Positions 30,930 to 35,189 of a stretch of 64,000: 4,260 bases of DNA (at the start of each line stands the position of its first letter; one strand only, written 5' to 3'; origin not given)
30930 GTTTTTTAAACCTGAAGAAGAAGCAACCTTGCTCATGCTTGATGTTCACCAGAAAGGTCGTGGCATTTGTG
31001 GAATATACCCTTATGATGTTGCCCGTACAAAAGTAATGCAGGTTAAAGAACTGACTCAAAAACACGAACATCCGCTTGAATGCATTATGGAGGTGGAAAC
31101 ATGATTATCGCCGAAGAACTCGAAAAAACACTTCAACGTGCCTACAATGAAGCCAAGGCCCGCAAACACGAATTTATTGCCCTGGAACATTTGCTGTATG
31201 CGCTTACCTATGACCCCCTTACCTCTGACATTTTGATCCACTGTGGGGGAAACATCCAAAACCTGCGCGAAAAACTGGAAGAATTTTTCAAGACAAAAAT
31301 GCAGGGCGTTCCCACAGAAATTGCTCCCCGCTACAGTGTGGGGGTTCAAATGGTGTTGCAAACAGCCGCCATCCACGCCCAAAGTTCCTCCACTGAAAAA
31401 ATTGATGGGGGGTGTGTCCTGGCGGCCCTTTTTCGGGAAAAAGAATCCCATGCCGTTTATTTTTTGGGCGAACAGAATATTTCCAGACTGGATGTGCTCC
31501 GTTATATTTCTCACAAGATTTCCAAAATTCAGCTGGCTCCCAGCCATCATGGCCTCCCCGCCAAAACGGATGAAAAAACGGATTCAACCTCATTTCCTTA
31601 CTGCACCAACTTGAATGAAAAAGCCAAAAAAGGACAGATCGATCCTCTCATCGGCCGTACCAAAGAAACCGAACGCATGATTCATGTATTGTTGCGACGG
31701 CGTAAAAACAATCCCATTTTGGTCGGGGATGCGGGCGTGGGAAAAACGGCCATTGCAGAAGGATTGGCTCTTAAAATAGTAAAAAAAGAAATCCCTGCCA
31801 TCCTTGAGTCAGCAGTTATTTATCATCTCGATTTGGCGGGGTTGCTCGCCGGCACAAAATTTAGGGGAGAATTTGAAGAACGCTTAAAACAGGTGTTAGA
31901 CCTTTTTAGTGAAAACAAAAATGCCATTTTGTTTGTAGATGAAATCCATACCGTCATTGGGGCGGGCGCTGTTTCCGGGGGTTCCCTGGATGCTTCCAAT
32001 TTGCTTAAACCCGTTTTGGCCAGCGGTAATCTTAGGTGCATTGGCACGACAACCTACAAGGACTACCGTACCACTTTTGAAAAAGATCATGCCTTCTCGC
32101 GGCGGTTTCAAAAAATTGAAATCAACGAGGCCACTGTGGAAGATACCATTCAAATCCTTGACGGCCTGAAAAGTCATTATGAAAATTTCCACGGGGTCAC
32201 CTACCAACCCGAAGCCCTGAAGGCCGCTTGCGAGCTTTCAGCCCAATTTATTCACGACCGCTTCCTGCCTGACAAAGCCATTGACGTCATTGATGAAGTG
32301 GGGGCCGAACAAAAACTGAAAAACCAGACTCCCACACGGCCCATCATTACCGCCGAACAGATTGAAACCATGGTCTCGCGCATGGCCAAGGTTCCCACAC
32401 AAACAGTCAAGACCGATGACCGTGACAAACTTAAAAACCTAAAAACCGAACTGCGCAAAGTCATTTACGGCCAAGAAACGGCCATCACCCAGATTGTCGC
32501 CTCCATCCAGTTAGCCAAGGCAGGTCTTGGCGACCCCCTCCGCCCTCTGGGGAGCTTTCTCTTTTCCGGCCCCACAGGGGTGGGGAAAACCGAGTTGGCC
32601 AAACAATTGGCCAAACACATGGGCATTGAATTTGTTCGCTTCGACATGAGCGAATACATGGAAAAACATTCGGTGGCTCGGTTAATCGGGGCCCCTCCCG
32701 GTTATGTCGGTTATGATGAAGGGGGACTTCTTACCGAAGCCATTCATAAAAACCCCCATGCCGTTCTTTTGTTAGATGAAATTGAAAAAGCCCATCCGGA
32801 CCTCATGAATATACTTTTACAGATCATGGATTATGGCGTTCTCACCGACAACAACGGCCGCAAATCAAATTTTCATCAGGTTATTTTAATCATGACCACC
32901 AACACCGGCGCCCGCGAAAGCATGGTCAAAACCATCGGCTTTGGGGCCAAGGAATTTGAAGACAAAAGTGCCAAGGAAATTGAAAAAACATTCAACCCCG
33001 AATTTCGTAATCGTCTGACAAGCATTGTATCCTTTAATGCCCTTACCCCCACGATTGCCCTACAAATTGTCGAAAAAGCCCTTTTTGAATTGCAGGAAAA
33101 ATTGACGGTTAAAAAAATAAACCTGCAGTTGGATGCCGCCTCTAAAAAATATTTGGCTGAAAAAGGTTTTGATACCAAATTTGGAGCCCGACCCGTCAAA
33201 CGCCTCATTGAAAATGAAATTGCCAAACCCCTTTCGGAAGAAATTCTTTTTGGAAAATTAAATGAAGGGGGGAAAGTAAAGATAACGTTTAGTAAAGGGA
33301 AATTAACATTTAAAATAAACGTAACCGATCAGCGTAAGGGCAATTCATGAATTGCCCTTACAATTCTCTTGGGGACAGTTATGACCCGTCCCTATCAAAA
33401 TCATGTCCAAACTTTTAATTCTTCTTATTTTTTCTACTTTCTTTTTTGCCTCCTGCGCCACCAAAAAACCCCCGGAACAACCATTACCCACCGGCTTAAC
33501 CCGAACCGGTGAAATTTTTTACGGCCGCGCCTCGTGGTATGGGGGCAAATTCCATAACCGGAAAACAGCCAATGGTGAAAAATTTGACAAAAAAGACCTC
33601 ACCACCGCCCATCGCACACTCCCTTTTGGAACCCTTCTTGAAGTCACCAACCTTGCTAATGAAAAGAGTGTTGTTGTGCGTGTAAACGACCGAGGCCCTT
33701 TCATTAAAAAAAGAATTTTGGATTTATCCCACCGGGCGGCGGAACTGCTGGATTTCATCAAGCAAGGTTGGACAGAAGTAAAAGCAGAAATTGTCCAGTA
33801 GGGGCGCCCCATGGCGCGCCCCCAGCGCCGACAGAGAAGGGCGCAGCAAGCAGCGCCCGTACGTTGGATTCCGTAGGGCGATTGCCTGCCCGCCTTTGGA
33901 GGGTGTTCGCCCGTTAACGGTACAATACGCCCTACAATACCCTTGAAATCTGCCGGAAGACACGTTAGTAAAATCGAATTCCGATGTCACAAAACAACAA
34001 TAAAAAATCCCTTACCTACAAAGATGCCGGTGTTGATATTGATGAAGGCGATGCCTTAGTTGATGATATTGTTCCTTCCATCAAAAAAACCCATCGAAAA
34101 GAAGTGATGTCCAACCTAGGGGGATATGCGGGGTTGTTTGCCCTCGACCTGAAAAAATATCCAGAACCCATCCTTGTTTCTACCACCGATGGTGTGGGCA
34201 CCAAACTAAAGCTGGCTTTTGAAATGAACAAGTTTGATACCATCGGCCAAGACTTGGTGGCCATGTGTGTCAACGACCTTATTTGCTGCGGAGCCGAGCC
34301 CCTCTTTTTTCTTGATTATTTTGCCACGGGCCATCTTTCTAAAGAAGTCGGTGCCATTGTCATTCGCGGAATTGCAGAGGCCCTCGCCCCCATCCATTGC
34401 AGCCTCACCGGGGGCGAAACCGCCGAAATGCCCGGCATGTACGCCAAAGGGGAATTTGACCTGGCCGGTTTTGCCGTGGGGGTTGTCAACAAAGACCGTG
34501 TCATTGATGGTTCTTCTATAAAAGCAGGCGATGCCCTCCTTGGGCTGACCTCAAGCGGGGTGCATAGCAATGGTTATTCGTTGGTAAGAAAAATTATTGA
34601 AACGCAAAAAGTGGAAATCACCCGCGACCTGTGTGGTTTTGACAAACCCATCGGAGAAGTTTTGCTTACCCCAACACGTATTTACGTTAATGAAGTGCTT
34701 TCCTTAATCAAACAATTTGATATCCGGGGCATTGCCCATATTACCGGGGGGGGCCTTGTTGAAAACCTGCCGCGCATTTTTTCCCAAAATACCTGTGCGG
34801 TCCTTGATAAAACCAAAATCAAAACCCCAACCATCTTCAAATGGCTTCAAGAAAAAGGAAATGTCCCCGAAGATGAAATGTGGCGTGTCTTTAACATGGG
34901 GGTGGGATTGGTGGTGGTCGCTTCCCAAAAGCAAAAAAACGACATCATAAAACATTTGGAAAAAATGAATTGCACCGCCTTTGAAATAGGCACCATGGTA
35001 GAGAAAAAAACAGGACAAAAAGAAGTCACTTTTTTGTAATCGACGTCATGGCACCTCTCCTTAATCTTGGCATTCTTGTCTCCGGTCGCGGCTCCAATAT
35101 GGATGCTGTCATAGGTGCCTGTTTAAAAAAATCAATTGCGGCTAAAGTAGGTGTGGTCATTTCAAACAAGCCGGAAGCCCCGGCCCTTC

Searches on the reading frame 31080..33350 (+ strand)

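Call 10: search_protein_families(library=pfam, proteins=[window:31080-33350:+], max_evalue=0.001)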
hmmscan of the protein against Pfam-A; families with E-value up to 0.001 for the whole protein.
window:31080-33350:+ (756 aa): 26 families (the best 25 are shown)
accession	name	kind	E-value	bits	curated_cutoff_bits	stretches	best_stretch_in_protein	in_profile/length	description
PF07724.20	AAA_2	-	1.2e-60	204.7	27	1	488-648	1-165/166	AAA domain (Cdc48 subfamily)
PF17871.7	AAA_lid_9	-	7.5e-28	96.9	22.8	1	352-455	1-101/104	AAA lid domain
PF00004.35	AAA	-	2.7e-26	93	21.2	2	494-609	2-110/131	ATPase family associated with various cellular activities (AAA)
PF10431.15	ClpB_D2-small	-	1.4e-22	80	21.9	1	658-735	4-81/81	C-terminal, D2-small domain, of ClpB protein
PF07728.20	AAA_5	-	1.5e-17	64.3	22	1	493-613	2-127/139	AAA domain (dynein-related subfamily)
PF13401.12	AAA_22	-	1.2e-11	45.5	27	1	492-607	7-124/130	AAA domain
PF02861.25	Clp_N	-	3.3e-11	43.6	20.7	1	21-69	1-51/53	Clp amino terminal domain, pathogenicity island component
PF00158.32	Sigma54_activat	-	1.1e-10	42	20.2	1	492-615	24-149/168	Sigma-54 interaction domain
PF13191.12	AAA_16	-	1.2e-10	42.6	32.6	1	189-249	1-63/167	AAA ATPase domain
PF20720.3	nSTAND3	-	2.7e-08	34.1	27.2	0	194-288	4-73/155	Novel STAND NTPase 3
PF12775.13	AAA_7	-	5.6e-07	29.7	25.8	0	194-240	16-63/181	P-loop containing dynein motor region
PF13238.12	AAA_18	-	5.7e-07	30.5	29.4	0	495-525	3-30/128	AAA domain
PF13173.12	AAA_14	-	6.3e-07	29.9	27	0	494-585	6-87/129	AAA domain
PF05621.17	TniB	-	3.9e-06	26.9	22.4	0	208-349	34-185/189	Bacterial TniB protein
PF02367.23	TsaE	-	6.9e-06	26.5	26.6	0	483-517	14-48/128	Threonylcarbamoyl adenosine biosynthesis protein TsaE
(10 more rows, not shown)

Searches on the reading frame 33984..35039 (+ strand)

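Call 10: search_protein_families(library=pfam, proteins=[window:33984-35039:+], max_evalue=0.001)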
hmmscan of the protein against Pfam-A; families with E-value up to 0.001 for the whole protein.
window:33984-35039:+ (351 aa): 3 families
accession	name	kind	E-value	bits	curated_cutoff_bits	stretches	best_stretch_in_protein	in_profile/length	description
PF02769.27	AIRS_C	-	9.7e-36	123.7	23.1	1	180-343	1-150/156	AIR synthase related protein, C-terminal domain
PF00586.29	AIRS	-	7.5e-24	84.8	24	1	64-168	15-112/112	AIR synthase related protein, N-terminal domain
PF02536.19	mTERF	-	0.00056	19.4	23.1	1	240-340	151-238/314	mTERF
